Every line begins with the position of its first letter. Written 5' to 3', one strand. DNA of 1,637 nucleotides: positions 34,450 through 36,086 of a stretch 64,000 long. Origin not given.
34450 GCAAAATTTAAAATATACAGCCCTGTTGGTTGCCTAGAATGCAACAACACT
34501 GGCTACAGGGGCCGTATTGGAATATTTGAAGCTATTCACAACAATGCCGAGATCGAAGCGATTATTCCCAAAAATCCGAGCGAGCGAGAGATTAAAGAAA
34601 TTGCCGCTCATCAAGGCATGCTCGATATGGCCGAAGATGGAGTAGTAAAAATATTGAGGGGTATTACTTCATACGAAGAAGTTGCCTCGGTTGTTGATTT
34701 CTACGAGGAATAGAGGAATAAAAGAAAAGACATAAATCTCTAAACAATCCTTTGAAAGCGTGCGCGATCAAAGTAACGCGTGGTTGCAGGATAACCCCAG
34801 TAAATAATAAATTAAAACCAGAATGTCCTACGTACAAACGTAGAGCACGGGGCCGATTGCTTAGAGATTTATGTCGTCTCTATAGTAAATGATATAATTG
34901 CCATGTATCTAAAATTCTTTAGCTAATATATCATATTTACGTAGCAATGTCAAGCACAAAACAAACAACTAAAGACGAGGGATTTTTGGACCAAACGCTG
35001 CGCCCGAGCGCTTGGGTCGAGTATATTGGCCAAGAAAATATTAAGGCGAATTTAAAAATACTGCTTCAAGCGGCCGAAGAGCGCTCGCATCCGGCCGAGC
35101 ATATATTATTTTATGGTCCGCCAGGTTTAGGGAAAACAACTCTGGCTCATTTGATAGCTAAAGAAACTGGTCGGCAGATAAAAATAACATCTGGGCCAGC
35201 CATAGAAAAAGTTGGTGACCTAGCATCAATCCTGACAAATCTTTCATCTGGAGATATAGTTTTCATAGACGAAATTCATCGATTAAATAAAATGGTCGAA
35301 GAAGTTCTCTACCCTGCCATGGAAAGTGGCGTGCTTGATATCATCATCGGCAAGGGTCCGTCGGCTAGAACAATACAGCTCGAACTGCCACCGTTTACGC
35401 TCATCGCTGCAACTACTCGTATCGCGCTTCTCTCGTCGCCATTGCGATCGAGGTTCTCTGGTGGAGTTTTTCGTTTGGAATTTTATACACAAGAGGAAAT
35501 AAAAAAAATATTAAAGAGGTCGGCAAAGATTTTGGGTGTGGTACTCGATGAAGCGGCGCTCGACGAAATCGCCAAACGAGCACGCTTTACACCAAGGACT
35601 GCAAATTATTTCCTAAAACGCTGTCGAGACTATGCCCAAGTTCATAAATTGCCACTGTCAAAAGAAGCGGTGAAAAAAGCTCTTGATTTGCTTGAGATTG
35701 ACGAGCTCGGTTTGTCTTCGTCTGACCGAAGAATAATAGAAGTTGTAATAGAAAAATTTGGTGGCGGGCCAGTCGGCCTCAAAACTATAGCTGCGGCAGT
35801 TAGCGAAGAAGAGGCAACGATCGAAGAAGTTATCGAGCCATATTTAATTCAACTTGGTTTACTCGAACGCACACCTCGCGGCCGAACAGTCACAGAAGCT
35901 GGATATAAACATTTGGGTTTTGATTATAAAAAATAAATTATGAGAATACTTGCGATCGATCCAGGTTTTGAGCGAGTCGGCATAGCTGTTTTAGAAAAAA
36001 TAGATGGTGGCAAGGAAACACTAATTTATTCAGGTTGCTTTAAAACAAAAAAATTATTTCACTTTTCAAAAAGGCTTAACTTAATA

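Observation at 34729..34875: A 147-bp unit bounded by 21-bp inverted repeats between pilB and ruvB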

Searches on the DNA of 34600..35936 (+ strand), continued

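Call 37: search_with_rna_model(model_id=R1, sources=[window, L001, L002, L003, L004, L005, L006, L007, L008, L009, L010, L011, L012, L013, L014, L015, L016, L017, L018, L019, L020, L021, L022, L023, L024, L025, L026, L027, L028, L029, L030, L031, L032, L033, L034, L035, L036, L037, L038, L039, L040, L041, L042, L043, L044, L045, L046, L047, L048, L049, L050, L051, L052, L053, L054, L055, L056, L057, L058, L059, L060, L061, L062, L063, L064, L065, L066, L067, L068, L069, L070, L071, L072, L073, L074, L075, L076, L077, L078, L079, L080, L084, L096, L104, L114, L126, L102, L100, L154, L155, L146, L119, L113, L150, L106, L144, L136, L124, L129, L145], max_evalue=1e-11, make_alignment=true)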
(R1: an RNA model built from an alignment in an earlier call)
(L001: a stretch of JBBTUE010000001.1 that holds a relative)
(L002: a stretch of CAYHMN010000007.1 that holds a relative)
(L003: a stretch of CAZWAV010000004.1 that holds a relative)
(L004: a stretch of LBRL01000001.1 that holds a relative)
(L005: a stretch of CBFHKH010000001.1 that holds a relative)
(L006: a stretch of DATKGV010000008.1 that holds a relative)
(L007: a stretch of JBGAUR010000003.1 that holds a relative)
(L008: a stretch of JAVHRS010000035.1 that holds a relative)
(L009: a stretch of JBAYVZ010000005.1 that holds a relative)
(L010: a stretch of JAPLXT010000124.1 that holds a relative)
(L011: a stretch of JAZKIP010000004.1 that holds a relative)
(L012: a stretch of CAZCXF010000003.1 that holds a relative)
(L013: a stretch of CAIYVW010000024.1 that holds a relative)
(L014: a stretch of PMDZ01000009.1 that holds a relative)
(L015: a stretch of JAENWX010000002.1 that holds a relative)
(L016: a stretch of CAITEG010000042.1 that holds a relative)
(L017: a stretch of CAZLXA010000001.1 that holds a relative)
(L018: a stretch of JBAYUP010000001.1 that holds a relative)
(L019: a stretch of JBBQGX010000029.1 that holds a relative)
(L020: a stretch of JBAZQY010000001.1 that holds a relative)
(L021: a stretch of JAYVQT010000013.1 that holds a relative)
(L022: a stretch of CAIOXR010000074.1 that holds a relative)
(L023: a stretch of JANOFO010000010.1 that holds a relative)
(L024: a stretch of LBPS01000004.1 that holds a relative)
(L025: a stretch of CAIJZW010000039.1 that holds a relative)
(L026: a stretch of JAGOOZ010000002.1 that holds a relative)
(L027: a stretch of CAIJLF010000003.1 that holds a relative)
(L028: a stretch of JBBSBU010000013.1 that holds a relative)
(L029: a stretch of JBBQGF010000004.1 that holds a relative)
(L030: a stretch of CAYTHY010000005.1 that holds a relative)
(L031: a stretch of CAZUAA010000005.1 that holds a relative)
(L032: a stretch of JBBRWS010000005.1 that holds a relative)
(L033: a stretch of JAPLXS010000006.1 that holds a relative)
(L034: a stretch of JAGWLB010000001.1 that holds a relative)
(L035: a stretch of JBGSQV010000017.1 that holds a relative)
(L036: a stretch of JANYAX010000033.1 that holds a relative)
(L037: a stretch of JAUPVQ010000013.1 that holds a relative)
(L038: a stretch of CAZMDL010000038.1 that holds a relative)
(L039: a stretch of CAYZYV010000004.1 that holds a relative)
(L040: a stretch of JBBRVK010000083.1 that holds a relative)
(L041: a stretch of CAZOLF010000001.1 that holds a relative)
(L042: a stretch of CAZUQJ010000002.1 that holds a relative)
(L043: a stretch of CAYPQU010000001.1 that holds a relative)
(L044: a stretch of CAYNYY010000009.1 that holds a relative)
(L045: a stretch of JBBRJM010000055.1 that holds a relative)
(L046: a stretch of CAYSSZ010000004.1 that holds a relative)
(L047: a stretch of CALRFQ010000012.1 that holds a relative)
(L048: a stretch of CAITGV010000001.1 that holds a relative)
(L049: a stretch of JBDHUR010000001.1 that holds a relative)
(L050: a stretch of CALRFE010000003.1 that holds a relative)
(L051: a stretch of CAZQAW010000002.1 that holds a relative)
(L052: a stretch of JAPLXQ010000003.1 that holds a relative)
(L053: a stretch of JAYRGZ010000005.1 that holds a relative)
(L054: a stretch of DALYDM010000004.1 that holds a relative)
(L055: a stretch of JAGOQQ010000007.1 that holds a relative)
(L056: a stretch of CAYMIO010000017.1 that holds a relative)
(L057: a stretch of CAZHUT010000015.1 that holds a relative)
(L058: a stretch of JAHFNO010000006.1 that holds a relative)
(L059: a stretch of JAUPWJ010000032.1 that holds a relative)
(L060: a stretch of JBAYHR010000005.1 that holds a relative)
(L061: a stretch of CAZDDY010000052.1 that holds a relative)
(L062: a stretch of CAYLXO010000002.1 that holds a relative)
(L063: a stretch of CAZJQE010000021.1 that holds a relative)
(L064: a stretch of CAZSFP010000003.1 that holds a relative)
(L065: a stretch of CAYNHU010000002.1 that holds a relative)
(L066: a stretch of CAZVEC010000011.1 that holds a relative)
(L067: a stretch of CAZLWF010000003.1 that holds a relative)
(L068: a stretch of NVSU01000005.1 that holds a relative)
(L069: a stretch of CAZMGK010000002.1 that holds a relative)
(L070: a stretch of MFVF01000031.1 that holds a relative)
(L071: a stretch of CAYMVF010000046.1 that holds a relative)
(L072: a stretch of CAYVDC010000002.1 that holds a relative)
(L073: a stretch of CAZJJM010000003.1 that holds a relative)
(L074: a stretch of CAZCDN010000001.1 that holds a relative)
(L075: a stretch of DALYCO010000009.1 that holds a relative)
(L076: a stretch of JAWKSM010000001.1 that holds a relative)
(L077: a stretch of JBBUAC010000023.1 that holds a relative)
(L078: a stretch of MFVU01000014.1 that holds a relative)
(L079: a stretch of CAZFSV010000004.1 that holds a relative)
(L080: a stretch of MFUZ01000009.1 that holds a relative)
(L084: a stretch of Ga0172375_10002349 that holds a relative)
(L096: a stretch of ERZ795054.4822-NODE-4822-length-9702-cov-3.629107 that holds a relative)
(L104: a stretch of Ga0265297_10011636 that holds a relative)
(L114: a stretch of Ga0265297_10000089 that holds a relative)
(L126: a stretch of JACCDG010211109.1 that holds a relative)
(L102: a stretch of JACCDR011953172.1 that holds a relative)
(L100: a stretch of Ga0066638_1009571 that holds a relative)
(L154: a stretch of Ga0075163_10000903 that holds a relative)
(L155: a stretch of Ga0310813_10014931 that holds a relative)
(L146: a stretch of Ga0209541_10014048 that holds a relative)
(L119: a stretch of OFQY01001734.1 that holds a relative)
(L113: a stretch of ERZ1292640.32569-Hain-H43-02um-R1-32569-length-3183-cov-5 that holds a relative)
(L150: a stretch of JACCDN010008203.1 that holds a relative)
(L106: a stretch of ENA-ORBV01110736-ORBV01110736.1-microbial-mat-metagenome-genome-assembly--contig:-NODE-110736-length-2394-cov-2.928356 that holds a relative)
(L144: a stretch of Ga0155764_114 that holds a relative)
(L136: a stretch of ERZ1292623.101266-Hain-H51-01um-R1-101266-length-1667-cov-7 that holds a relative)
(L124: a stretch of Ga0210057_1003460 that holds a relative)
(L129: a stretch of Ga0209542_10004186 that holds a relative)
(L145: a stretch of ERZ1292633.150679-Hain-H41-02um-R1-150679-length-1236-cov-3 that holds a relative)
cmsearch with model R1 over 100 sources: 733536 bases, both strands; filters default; matches with E-value up to 1e-11: 100.
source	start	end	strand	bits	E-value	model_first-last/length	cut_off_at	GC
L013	2778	2935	-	172.6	6.6e-42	1-158/158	no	0.35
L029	2725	2882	-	172.6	6.7e-42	1-158/158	no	0.34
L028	2780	2937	-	171.6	1.2e-41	1-158/158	no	0.35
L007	2758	2915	-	169.7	3.9e-41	1-158/158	no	0.35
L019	2725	2881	-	169.3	4.8e-41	1-158/158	no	0.36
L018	2778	2935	-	169.2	5.2e-41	1-158/158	no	0.38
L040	180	335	-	168.8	6.5e-41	1-158/158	no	0.37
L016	2723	2880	-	168.8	6.8e-41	1-158/158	no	0.35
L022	2742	2899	-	168.6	7.4e-41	1-158/158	no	0.35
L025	2636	2793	-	168.6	7.6e-41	1-158/158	no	0.34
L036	2721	2878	-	168.6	7.6e-41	1-158/158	no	0.35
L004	2780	2937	-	168.4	8.5e-41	1-158/158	no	0.35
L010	2776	2933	-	168.2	9.5e-41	1-158/158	no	0.34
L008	2776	2933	-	167.9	1.1e-40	1-158/158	no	0.32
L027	2725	2882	-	167.1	1.9e-40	1-158/158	no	0.35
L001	2768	2925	-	163.4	1.7e-39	1-158/158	no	0.37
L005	2770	2926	-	163.1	2.1e-39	1-158/158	no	0.36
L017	2748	2903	-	161.9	4.2e-39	1-158/158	no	0.35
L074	2706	2863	-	160.3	1.1e-38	1-158/158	no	0.35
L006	2781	2937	-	159.7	1.6e-38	1-158/158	no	0.36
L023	2729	2885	-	159.6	1.7e-38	1-158/158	no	0.4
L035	2784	2939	-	158.9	2.5e-38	1-158/158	no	0.36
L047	2757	2914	-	158.9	2.6e-38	1-158/158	no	0.35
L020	2765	2921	-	158.3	3.6e-38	1-158/158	no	0.35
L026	2755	2913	-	157.6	5.3e-38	1-158/158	no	0.33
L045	2038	2193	-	157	7.6e-38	1-158/158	no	0.38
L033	2781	2936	-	157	7.7e-38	1-158/158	no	0.35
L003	2769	2926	-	157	7.9e-38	1-158/158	no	0.36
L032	2781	2936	-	156.7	9.2e-38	1-158/158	no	0.38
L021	2699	2855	-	156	1.4e-37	1-158/158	no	0.34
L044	2768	2923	-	155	2.6e-37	1-158/158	no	0.35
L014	2780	2936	-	154.8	2.9e-37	1-158/158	no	0.38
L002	2768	2926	-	154.5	3.4e-37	1-158/158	no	0.39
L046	2780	2936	-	154.3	3.9e-37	1-158/158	no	0.31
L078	2698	2854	-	154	4.6e-37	1-158/158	no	0.35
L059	2668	2824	-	154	4.8e-37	1-158/158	no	0.36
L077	2748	2902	-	153.1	8.3e-37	1-158/158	no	0.34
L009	2783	2937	-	152.8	9.6e-37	1-158/158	no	0.36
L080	2671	2828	-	152.7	1.1e-36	1-158/158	no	0.33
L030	2765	2920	-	152.4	1.2e-36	1-158/158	no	0.37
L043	2772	2926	-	152.3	1.3e-36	1-158/158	no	0.34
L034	2771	2928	-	151.5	2.2e-36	1-158/158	no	0.35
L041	2712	2866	-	151.2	2.5e-36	1-158/158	no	0.33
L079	2667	2821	-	150.4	4e-36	1-158/158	no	0.37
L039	2771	2925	-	150.2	4.5e-36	1-158/158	no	0.34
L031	2777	2935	-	150.2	4.6e-36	1-158/158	no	0.31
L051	2660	2816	-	147.5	2.4e-35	1-158/158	no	0.34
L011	2789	2936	-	146.9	3.4e-35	1-158/158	no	0.43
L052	2609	2767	-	146.4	4.5e-35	1-158/158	no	0.33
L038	1917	2076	-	146.3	4.8e-35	1-158/158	no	0.38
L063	2683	2839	-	145.9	5.9e-35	1-158/158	no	0.37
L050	2663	2819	-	145.6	7.3e-35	1-158/158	no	0.38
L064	2729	2884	-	145.3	8.8e-35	1-158/158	no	0.37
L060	2682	2838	-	144.4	1.5e-34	1-158/158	no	0.38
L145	1044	1200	-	141.6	8.3e-34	1-158/158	no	0.43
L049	2649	2806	-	140.9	1.2e-33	1-158/158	no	0.37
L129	6323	6478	+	140.7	1.3e-33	1-158/158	no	0.42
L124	5012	5169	-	139.8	2.4e-33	1-158/158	no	0.37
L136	1243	1400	-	138.8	4.4e-33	1-158/158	no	0.4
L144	8199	8355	-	138.4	5.4e-33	1-158/158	no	0.39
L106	1437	1595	+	138.4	5.4e-33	1-158/158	no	0.35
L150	6695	6842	+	137.5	9.5e-33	1-158/158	no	0.36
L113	552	708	-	136.2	2e-32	1-158/158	no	0.37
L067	2638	2797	-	136.2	2e-32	1-158/158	no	0.4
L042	2768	2915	-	135.8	2.6e-32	1-158/158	no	0.39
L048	2748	2907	-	135.6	2.9e-32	1-158/158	no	0.41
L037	2757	2904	-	134.6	5.4e-32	1-158/158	no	0.39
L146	11278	11439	-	134.4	6e-32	1-158/158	no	0.38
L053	2698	2856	-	134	7.5e-32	1-158/158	no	0.38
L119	6189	6349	+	133.9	8.2e-32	1-158/158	no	0.35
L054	2757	2911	-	131.7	3.1e-31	1-158/158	no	0.41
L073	2714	2867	-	131.1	4.4e-31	1-158/158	no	0.34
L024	2789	2920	-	129.7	9.9e-31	13-144/158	no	0.38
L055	2729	2883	-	127.9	2.9e-30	1-158/158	no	0.39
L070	2644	2810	-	122.3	8.5e-29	1-158/158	no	0.38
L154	10417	10580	-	120.9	2e-28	1-158/158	no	0.41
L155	1980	2145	+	120.9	2e-28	1-158/158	no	0.41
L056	25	171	-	118.9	6.4e-28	1-158/158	no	0.41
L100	782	949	-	116.9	2.2e-27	1-158/158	no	0.36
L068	2670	2831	-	115.6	4.7e-27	1-158/158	no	0.38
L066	2712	2874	-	114.8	7.8e-27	1-158/158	no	0.41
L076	2620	2781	-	114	1.2e-26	1-158/158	no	0.38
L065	2655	2805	-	113.1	2.1e-26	1-158/158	no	0.45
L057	2662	2812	-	109.7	1.6e-25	1-158/158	no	0.45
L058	2442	2611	-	109.5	1.9e-25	1-158/158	no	0.41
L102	83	252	+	101.8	1.8e-23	1-158/158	no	0.47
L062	2669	2838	-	100.6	3.8e-23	1-158/158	no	0.49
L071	90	259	-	97.3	2.8e-22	1-158/158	no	0.54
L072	2632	2782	-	95.2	9.6e-22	1-158/158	no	0.44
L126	8825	8975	-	95.1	1e-21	1-158/158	no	0.44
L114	1081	1245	-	93.9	2.1e-21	1-158/158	no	0.53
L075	2632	2782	-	93.1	3.5e-21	1-158/158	no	0.45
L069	5906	6074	+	87.4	1e-19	1-158/158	no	0.34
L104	542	715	+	60.8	8.5e-13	1-158/158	no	0.39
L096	8983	9156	+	60.5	1e-12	1-158/158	no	0.35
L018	2780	2937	+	58.5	3.3e-12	1-158/158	no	0.39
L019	2727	2883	+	58.3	4e-12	1-158/158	no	0.36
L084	1192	1365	-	57.4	6.6e-12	1-158/158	no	0.38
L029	2727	2884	+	57.1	7.7e-12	1-158/158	no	0.34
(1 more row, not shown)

Alignment A5: 100 matches aligned to the model, 235 columns, each read 5' to 3' on its own strand. Consensus structure (alignment columns), stored with it:
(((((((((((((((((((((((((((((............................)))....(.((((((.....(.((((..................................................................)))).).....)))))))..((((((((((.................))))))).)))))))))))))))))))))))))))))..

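Call 63: search_rna_families(sources=[L071, L114, L102, L062, L104, L069], threshold=evalue, max_evalue=10)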
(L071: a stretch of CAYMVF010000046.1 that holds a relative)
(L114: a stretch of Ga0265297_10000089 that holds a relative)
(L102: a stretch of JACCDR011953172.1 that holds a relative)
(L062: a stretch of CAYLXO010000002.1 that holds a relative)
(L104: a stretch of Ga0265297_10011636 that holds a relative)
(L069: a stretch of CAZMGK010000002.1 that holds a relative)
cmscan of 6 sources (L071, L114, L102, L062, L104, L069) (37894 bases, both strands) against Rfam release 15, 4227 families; matches with E-value up to 10: 43.
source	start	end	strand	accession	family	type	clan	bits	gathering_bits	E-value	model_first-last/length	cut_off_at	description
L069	6517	6758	+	RF00177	SSU_rRNA_bacteria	Gene; rRNA;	CL00111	101.5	50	4.5e-28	1-203/1533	3'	Bacterial small subunit ribosomal RNA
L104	9296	9368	+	RF00005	tRNA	Gene; tRNA;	CL00001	71.3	29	8.1e-14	1-71/71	no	tRNA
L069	6104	6190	+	RF03349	mir-3151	Gene; miRNA;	-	35.8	83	0.013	1-85/85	no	mir-3151 microRNA precursor family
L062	1216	1326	-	RF01770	rimP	Cis-reg; leader;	-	34.1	47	0.061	1-102/102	no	Gammaprotebacteria rimP leader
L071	1386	1435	-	RF02236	asX2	Gene; sRNA;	-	33.6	70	0.007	1-87/87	no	Xanthomonas sRNA asX2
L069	6105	6188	+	RF03831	mir-627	Gene; miRNA;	-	32.1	86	0.0016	1-87/87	no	mir-627 microRNA precursor family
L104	6481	6588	-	RF00125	IS128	Gene; sRNA;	-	30.1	80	0.021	84-204/209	no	IS128 RNA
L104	6461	6521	+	RF02495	ohsC_RNA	Gene; antitoxin;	-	29.7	50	1.2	1-77/77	no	Oppression of Hydrophobic ORF by sRNA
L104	6468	6537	+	RF02621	BSnc120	Gene; sRNA;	-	29.6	114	0.0051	1-88/88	no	Brucella sRNA 120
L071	2381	2450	+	RF00512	Leu_leader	Cis-reg; leader;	-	29.2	50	0.035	1-148/148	no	Leucine operon leader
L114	3558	3631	-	RF02432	SpF25_sRNA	Gene; sRNA;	-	29.2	48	0.66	1-102/102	no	Streptococcus sRNA SpF25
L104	9296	9369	-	RF04354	Plastid-ycf2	Cis-reg;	-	29.2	65.7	0.035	1-75/75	no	Plastid-ycf2 5UTR RNA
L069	6094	6202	-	RF04087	MIR5565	Gene; miRNA;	-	28.6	80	0.026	1-109/109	no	MIR5565 microRNA precursor family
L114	3532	3662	+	RF01770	rimP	Cis-reg; leader;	-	28.4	47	1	1-102/102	no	Gammaprotebacteria rimP leader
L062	1245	1305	-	RF01742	lactis-plasmid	Gene; sRNA;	-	28.3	70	1.4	1-106/106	no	lactis-plasmid RNA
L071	1354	1416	+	RF01772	rnk_pseudo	Cis-reg; leader;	-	28.1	55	0.69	1-108/108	no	Pseudomonas rnk leader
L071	2081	2160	-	RF03757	mir-6536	Gene; miRNA;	-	27.9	100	0.15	1-81/81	no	mir-6536 microRNA precursor family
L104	6432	6524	+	RF01772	rnk_pseudo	Cis-reg; leader;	-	27.2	55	1.1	1-108/108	no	Pseudomonas rnk leader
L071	1351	1455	+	RF01770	rimP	Cis-reg; leader;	-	27.1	47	1.9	1-102/102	no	Gammaprotebacteria rimP leader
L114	3562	3634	-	RF02891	AgrB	Gene; antisense;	-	26.9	40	1.5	1-84/84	no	ArsR-gov region gene B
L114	3558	3630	-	RF02059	STnc50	Gene; sRNA;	-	26.9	55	1.6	1-84/84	no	Salmonella enterica sRNA STnc40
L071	1338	1406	+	RF02236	asX2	Gene; sRNA;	-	26.4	70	0.35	1-87/87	no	Xanthomonas sRNA asX2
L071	1229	1429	+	RF02225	sX6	Gene; sRNA;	-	26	40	0.0061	1-342/342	no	Proteobacterial sRNA sX6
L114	3530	3608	+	RF02621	BSnc120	Gene; sRNA;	-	25.8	114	0.079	1-88/88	no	Brucella sRNA 120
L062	1241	1345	+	RF01770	rimP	Cis-reg; leader;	-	25.7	47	3.9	1-102/102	no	Gammaprotebacteria rimP leader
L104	6463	6519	+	RF00512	Leu_leader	Cis-reg; leader;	-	25.4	50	0.32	1-148/148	no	Leucine operon leader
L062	1266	1319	-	RF01859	Phe_leader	Cis-reg; leader;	-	25.1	55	4.1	1-125/125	no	Phenylalanine leader peptide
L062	1229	1299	+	RF02083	OrzO-P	Gene; antitoxin;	-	24.8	60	6.8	1-76/76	no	OrzO-P RNA antitoxin family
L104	6487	6551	-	RF00512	Leu_leader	Cis-reg; leader;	-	24.8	50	0.45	1-148/148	no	Leucine operon leader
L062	5763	5907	-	RF04099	MIR837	Gene; miRNA;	-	24.7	117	0.89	1-122/122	no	MIR837 microRNA precursor family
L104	6485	6583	-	RF00514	His_leader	Cis-reg; leader;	-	24.7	49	5.1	1-126/126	no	Histidine operon leader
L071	2418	2469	-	RF00512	Leu_leader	Cis-reg; leader;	-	24.6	50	0.53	1-148/148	no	Leucine operon leader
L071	1331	1412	+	RF02891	AgrB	Gene; antisense;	-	24.5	40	5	1-84/84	no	ArsR-gov region gene B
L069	2875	2994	+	RF04118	MIR9481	Gene; miRNA;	-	23.7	130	0.96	1-135/135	no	MIR9481 microRNA precursor family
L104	3194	3255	+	RF00489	ctRNA_p42d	Gene; antisense;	-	22.8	50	1.1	1-46/46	no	ctRNA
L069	6117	6177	+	RF03873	mir-3192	Gene; miRNA;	-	22.6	80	3.6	1-77/77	no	mir-3192 microRNA precursor family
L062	1265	1301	+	RF03948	mir-5045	Gene; miRNA;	-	22.5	80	3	1-57/57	no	mir-5045 microRNA precursor family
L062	3947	4031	+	RF00512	Leu_leader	Cis-reg; leader;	-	22.1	50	2.3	1-148/148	no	Leucine operon leader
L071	2378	2444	+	RF02236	asX2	Gene; sRNA;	-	20.8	70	7.6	1-87/87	no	Xanthomonas sRNA asX2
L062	5723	5807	-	RF01242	snR36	Gene; snRNA; snoRNA; HACA-box;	CL00035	20.7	43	9.2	1-180/180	no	Small nucleolar RNA snR36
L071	2340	2461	+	RF02225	sX6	Gene; sRNA;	-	19.8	40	0.35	1-342/342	no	Proteobacterial sRNA sX6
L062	4005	4100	-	RF01394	isrK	Gene; sRNA;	-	19.7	50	3.9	1-77/77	no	isrK Hfq binding RNA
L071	4023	4142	-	RF01929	bxd_1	Gene; lncRNA;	-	18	75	9.6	1-86/86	no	Bithoraxoid conserved region 1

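Call 65: search_rna_families(source=L010, start=2100, end=2790, threshold=evalue, max_evalue=5)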
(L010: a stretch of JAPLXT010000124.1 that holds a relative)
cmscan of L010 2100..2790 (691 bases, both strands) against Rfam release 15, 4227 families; matches with E-value up to 5: 4.
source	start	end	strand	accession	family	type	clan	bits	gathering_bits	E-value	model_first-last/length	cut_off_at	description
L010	2623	2667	+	RF02925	6A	Gene; sRNA;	-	20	41.2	0.52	1-52/52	no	6A RNA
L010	2701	2766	-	RF00480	HIV_FE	Cis-reg; frameshift_element;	-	19.1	45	4.9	1-52/52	no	HIV Ribosomal frameshift signal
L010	2512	2553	-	RF03824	MIR5285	Gene; miRNA;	-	17.8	88.5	0.79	1-63/63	no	MIR5285 microRNA precursor family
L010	2545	2657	+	RF01412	BsrG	Gene; sRNA;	-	12.3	55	2.1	30-148/259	no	BsrG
